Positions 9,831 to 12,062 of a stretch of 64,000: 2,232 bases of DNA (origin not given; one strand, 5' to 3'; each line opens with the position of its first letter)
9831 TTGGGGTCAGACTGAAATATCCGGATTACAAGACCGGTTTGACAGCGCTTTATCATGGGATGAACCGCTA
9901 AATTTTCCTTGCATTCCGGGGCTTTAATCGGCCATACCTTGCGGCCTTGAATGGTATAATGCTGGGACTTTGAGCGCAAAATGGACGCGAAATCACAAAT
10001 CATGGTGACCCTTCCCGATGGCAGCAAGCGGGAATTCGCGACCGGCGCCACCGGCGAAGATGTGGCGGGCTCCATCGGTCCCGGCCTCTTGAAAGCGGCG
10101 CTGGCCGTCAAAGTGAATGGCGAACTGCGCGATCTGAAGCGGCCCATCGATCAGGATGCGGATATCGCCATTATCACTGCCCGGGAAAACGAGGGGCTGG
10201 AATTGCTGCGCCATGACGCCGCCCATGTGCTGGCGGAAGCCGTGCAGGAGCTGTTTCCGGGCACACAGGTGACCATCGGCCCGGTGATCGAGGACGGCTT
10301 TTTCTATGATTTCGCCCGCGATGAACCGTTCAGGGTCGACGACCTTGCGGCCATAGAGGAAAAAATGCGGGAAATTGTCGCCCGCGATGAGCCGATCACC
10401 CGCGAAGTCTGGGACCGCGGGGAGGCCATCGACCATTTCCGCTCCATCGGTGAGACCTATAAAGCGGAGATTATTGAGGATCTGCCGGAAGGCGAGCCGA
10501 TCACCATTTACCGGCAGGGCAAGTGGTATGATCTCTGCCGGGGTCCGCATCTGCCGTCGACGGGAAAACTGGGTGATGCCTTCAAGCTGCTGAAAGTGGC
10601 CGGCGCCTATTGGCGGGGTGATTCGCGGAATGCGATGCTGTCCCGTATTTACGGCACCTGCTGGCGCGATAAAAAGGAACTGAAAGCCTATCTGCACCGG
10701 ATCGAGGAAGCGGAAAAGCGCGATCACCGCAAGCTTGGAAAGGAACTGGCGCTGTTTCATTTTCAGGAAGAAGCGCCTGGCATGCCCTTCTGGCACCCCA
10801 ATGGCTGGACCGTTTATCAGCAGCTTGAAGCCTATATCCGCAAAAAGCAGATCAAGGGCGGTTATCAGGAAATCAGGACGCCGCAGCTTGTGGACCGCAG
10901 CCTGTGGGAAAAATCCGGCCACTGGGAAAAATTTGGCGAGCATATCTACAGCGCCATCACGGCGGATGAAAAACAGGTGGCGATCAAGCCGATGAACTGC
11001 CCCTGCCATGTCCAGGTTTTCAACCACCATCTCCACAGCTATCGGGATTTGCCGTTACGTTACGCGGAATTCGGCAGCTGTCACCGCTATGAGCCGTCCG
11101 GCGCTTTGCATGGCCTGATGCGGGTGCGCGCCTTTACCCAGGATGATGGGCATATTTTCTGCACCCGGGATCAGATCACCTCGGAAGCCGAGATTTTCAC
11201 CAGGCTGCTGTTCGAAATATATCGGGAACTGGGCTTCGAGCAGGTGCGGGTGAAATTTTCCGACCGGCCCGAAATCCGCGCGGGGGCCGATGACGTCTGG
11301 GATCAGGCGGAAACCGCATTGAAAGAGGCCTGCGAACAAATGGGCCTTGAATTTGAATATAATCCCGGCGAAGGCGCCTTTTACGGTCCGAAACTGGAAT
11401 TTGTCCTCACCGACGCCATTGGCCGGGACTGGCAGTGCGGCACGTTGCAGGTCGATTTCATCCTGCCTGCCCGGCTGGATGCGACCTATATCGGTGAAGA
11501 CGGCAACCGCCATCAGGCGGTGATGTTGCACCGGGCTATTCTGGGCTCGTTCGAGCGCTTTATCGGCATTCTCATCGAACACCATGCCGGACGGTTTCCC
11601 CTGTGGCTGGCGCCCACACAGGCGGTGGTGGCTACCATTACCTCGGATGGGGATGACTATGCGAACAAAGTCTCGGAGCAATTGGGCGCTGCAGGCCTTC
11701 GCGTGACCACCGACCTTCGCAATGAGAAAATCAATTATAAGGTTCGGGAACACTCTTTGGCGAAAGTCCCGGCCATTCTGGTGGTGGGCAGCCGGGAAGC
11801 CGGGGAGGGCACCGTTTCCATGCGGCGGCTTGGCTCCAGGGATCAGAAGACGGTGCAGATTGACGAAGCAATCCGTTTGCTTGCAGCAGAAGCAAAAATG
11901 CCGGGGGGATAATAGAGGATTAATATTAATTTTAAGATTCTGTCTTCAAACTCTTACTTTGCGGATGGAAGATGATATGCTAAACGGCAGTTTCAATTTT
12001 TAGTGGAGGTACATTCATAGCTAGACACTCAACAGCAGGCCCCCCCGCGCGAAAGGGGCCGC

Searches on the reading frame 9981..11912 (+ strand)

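Call 34: search_protein_families(library=pfam, proteins=[window:9981-11912:+], max_evalue=0.001)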
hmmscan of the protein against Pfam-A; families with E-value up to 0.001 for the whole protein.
window:9981-11912:+ (643 aa): 4 families
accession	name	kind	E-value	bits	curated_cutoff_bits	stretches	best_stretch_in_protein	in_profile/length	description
PF00587.30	tRNA-synt_2b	-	1.6e-45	155.8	29.3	1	329-535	7-179/179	tRNA synthetase class II core domain (G, H, P, S and T)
PF03129.25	HGTP_anticodon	-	6.7e-21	74.7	21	1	547-635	1-92/94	Anticodon binding domain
PF07973.19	tRNA_SAD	-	1.6e-14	54.1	24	1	174-224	1-44/44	Threonyl and Alanyl tRNA synthetase second additional domain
PF02824.27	TGS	-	5.8e-13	49.1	22.2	1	8-66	2-60/60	TGS domain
